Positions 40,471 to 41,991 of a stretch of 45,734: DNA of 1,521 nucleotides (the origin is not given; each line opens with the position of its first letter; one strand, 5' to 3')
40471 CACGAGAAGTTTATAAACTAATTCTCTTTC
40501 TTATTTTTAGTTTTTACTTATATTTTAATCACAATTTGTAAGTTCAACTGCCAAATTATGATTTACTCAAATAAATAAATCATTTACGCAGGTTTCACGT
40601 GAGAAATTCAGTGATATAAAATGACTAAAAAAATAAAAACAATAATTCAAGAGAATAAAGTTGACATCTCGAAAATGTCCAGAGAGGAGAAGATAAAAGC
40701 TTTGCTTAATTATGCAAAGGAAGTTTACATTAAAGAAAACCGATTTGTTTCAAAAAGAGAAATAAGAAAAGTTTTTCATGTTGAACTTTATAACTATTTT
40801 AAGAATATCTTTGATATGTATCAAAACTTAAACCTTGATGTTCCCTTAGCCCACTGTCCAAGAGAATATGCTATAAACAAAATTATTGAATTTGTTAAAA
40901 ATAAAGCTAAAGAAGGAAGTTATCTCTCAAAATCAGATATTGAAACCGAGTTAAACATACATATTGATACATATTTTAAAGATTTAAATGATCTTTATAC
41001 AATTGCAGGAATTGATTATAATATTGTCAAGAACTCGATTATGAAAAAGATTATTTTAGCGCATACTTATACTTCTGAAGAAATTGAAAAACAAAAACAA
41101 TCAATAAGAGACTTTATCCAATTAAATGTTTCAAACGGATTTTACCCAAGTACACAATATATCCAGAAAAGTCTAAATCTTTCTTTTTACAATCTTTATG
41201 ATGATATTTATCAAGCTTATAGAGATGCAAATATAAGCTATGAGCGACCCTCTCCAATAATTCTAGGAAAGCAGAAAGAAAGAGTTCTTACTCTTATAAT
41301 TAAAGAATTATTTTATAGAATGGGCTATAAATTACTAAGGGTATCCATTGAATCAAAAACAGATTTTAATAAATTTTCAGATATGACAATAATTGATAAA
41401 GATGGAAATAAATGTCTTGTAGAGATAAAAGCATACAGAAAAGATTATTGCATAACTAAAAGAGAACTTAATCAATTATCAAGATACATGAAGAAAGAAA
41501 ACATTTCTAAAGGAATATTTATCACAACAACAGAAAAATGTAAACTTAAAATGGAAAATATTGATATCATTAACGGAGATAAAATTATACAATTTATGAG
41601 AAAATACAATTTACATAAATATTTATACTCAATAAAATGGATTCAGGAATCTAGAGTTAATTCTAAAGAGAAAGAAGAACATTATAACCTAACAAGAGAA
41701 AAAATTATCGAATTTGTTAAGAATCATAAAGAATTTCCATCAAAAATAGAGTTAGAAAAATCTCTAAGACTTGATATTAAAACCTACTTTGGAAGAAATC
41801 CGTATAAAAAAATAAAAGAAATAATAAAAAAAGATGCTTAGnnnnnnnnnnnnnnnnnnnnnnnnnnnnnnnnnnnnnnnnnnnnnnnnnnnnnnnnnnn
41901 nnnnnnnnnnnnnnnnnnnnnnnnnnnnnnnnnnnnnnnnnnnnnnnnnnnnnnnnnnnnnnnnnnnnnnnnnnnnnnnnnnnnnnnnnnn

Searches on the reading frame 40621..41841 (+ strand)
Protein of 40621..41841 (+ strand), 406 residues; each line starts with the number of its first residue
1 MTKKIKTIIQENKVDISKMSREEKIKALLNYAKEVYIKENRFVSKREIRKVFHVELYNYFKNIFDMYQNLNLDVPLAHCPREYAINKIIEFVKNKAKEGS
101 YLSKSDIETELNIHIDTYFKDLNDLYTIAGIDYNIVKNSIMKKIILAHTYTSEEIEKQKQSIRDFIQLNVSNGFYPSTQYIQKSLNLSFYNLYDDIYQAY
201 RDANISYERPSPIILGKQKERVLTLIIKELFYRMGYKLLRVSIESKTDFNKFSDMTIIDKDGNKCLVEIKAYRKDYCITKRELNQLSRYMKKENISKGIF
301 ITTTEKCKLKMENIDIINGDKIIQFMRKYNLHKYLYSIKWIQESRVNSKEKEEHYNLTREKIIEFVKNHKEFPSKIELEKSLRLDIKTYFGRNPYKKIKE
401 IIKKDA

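Call 11: search_protein_families(library=pfam, proteins=[window:40621-41841:+], max_evalue=0.01)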
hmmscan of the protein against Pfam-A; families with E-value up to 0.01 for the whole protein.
window:40621-41841:+ (406 aa): 3 families
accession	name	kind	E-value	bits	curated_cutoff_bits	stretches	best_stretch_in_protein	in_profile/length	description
PF04471.18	Mrr_cat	-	5.4e-08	33.4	21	1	223-325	9-114/115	Restriction endonuclease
PF13156.12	Mrr_cat_2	-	0.0031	17.8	22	1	260-313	40-93/127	Restriction endonuclease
PF09195.17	Endonuc-BglII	-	0.0059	16.8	26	1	214-311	32-125/163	Restriction endonuclease BglII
